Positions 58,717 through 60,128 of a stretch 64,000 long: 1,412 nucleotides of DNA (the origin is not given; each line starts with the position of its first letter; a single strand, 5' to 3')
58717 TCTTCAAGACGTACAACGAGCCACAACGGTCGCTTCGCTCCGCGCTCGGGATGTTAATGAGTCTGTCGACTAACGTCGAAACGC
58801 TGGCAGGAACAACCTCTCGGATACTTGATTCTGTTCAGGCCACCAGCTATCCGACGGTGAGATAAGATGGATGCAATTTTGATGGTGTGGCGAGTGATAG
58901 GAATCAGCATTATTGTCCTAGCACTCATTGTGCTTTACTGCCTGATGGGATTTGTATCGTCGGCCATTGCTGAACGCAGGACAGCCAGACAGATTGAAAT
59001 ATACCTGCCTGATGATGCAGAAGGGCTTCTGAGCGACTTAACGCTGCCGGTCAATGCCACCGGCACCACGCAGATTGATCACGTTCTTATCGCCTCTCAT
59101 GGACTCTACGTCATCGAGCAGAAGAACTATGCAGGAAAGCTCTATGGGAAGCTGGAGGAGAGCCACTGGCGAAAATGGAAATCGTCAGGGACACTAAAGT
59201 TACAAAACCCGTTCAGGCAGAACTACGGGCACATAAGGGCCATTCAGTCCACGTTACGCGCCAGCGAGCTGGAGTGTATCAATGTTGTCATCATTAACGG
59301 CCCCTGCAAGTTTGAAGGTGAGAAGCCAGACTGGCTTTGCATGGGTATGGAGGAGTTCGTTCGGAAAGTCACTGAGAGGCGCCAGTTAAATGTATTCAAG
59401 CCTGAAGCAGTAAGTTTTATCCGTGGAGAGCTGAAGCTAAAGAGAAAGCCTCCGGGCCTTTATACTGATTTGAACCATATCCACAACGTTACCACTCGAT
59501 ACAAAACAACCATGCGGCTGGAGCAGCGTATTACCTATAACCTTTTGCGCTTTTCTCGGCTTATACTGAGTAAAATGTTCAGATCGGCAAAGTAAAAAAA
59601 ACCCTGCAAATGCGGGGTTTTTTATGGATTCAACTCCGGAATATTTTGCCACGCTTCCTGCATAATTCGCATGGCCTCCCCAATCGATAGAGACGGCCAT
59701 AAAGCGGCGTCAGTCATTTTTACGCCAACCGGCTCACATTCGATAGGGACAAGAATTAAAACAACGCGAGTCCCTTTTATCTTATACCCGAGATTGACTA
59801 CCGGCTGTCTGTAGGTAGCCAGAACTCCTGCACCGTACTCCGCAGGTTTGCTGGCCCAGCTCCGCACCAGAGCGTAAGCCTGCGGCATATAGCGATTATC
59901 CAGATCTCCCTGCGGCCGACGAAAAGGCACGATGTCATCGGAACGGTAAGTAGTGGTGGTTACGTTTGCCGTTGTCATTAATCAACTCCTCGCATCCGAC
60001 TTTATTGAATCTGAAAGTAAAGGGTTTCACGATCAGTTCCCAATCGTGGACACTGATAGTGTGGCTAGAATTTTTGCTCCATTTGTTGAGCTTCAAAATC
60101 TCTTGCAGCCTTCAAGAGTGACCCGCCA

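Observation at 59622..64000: Convergent block of nine or more small uncharacterised genes next to the transfer operon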

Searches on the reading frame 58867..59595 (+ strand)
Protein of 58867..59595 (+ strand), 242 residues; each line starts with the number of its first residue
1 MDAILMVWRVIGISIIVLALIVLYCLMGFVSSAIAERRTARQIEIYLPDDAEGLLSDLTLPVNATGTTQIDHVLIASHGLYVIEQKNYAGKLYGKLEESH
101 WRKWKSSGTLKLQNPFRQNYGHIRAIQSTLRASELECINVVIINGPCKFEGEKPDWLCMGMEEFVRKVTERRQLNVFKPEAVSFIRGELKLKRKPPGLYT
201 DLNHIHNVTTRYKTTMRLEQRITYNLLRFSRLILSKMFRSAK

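Call 98: search_protein_families(proteins=[window:58867-59595:+], library=ncbifam, max_evalue=0.01)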
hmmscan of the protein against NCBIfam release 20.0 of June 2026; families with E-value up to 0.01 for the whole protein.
window:58867-59595:+ (242 aa): 1 family
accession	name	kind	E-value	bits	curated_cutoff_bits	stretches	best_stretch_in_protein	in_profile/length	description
NF047741.1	antiphage_MADS6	equivalog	8.8e-10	37.7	460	1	35-139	14-112/612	methylation-associated defense system protein kinase MAD6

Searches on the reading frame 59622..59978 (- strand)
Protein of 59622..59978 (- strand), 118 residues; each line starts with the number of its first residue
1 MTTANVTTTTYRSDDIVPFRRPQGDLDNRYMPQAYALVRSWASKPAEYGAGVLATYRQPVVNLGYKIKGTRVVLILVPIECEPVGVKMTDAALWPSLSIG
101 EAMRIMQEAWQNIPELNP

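Call 6: search_protein_families(proteins=[window:59622-59978:-], library=ncbifam, max_evalue=0.1)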
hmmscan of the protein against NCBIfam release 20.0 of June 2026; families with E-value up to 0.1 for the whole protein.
window:59622-59978:- (118 aa): 0 families

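Call 7: search_protein_families(proteins=[window:59622-59978:-], library=phrogs, max_evalue=0.1)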
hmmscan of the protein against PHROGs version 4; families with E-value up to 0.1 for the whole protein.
window:59622-59978:- (118 aa): 0 families

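Call 8: search_protein_families(proteins=[window:59622-59978:-], library=padloc, max_evalue=0.1)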
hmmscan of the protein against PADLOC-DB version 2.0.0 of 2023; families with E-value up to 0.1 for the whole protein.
window:59622-59978:- (118 aa): 0 families

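Call 58: profile_search(protein=window:59622-59978:-)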
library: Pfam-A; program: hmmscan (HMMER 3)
A. the first sequence (118 residues): domains with independent E <= 10: 0; with E <= 0.001: 0
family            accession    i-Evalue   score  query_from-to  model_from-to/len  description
(no Pfam family matches the first sequence, even at E <= 10)

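Call 94: search_solved_structures(query=A4, max_evalue=1)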
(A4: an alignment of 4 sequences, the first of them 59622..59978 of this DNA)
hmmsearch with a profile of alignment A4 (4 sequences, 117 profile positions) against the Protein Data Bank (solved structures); distinct sequences matched with E-value up to 1: 0.

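Call 123: find_homologous_proteins(query=A4, max_evalue=0.001)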
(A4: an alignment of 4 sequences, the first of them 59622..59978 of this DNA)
Query A4 (4 sequences) (118 aa, profile of the alignment): 27 proteins with E <= 0.001 among 3275 candidates.
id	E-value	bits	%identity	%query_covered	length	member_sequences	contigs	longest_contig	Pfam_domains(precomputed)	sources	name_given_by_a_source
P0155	1.1e-67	243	87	100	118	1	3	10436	-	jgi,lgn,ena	-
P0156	2.4e-67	242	85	92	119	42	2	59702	-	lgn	-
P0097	8.0e-67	240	99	100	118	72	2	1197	-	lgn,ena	-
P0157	5.0e-66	238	72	92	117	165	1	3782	-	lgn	-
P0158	1.8e-65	236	91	92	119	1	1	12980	-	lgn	-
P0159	1.0e-62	227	64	95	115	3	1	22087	-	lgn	-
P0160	1.6e-61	223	74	100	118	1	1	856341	-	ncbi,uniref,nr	ncbi:hypothetical protein [Pseudenterobacter timonensis]|uniref:hypothetical protein n=1 Tax=Pseuden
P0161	2.8e-60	219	70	97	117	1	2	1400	-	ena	-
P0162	6.8e-59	215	67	92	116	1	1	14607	-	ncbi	-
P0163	7.5e-59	214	95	100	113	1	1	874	-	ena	-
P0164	2.8e-57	209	73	79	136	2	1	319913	-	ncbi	-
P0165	1.7e-52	194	75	71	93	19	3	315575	-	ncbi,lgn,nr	ncbi:hypothetical protein NVS48_24150 [Escherichia coli]|nr:hypothetical protein [Escherichia coli]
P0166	2.6e-50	187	86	100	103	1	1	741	-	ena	-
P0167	1.1e-49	185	58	92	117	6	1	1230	-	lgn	-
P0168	1.4e-48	181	78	64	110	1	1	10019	-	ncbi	-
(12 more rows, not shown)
